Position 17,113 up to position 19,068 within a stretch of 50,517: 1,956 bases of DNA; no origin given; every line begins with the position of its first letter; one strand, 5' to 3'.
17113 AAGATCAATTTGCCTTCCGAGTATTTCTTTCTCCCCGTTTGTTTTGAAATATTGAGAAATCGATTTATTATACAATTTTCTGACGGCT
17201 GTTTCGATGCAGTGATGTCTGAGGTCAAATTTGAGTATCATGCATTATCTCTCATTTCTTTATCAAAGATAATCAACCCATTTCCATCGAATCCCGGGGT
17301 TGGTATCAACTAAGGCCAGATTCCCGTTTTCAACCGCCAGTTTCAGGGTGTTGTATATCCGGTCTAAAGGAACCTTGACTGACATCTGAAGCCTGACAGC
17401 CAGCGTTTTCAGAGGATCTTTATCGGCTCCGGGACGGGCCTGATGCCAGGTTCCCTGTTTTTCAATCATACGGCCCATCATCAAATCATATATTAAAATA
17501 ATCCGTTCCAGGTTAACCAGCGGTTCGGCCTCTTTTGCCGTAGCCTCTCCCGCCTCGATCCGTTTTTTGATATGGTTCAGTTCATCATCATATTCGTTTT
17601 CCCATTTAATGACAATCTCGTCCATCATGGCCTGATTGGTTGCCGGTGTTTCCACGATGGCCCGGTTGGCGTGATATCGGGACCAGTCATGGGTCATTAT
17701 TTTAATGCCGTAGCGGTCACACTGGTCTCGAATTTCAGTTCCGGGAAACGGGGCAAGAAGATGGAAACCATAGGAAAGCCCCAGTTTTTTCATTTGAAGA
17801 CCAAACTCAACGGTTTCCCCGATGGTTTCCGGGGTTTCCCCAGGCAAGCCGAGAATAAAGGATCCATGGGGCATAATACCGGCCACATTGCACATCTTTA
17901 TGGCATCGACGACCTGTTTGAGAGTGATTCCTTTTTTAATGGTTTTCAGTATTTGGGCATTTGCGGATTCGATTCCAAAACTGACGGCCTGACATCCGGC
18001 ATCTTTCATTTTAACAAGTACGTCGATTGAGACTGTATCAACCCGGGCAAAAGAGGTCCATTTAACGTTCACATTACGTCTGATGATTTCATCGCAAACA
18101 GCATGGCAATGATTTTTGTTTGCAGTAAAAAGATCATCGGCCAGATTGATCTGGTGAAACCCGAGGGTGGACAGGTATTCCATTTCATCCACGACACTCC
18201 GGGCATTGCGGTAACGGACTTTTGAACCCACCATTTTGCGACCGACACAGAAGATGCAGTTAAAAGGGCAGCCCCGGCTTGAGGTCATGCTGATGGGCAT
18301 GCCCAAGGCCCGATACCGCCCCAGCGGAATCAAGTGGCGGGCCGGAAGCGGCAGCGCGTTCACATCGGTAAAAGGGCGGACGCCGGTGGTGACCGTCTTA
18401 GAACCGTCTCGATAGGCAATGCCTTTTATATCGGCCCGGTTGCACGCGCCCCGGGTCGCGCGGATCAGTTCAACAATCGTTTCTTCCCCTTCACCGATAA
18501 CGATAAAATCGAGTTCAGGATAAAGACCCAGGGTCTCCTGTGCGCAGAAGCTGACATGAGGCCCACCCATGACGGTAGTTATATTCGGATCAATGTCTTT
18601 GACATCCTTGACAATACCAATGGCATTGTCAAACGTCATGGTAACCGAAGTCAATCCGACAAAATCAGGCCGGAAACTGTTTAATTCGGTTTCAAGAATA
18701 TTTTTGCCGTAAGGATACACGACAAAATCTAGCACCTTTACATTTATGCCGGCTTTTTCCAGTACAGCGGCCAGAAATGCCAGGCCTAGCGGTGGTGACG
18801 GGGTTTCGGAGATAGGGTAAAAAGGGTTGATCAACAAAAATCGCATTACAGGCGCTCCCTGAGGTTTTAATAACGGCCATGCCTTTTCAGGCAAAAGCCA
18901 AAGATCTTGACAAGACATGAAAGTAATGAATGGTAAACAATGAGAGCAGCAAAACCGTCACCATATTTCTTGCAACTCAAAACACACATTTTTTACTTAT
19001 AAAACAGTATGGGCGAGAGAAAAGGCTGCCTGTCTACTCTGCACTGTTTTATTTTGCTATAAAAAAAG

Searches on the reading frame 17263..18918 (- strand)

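Call 12: search_protein_families(library=pfam, proteins=[window:17263-18918:-])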
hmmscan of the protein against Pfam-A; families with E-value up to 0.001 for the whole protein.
window:17263-18918:- (551 aa): 2 families
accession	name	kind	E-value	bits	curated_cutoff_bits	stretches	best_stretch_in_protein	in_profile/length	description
PF02310.24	B12-binding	-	3e-24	85.6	32.1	1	40-151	11-120/121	B12 binding domain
PF04055.27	Radical_SAM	-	3.9e-23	82.9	29.5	1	213-372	3-165/166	Radical SAM superfamily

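Call 50: search_protein_families(library=ncbifam, max_evalue=0.00001, proteins=[window:17263-18918:-])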
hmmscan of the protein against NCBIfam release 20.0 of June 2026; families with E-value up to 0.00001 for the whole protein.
window:17263-18918:- (551 aa): 24 families
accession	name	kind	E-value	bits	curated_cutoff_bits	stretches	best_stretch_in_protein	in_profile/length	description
TIGR02026.1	BchE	equivalog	1.4e-57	195.7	481.35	1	26-429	1-413/497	magnesium-protoporphyrin IX monomethyl ester anaerobic oxidative cyclase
NF050148.1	rSAM_ApyD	equivalog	1.1e-52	179.4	750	1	42-399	24-392/645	RiPP biosynthesis radical SAM protein ApyD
TIGR03471.1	HpnJ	equivalog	1.4e-51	175.9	577.6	1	85-406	70-393/472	hopanoid biosynthesis associated radical SAM protein HpnJ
TIGR04479.1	bcpD_PhpK_rSAM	subfamily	1.7e-50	171.9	600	1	44-434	73-463/504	PhpK family radical SAM P-methyltransferase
TIGR04072.2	rSAM_ladder_B12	equivalog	1.3e-46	159.2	360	1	40-405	15-377/443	lipid biosynthesis B12-binding/radical SAM protein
TIGR04385.1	B12_rSAM_cofa1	equivalog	6.6e-42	144.2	450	1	43-372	20-360/438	B12 lower ligand biosynthesis radical SAM protein BzaD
TIGR04013.1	B12_SAM_MJ_1487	hypoth_equivalog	3e-38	131.7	251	2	82-254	41-197/382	TIGR04013 family B12-binding domain/radical SAM domain-containing protein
TIGR04014.1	B12_SAM_MJ_0865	equivalog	3.8e-38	131.4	360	1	89-398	46-356/434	methyl-coenzyme M reductase glutamine C-methyltransferase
NF038361.1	rSAM_Sden_1168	equivalog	9e-36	123.5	575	1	42-404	84-477/560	Sden_1168 family B12-binding radical SAM P-methyltransferase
TIGR04367.1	HpnR_B12_rSAM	equivalog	1.9e-34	119.1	650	1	43-437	22-407/490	hopanoid C-3 methylase HpnR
TIGR03975.1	rSAM_ocin_1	subfamily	2e-33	115.8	281.85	1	78-371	123-425/606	RiPP maturation radical SAM C-methyltransferase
NF033712.0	B12_rSAM_KedN5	subfamily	3.9e-28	98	700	1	42-405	16-396/624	KedN5 family methylcobalamin-dependent radical SAM C-methyltransferase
NF033070.1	rSAM_AprD4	equivalog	4.4e-27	95.1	500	1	164-424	148-412/456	AprD4 family radical SAM diol-dehydratase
TIGR04295.1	B12_rSAM_oligo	hypoth_equivalog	4.7e-25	88.2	400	1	39-329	21-314/422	TIGR04295 family B12-binding domain-containing radical SAM protein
TIGR04428.1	B12_rSAM_trp_MT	equivalog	6.1e-23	81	500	1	201-401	210-426/558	tryptophan 2-C-methyltransferase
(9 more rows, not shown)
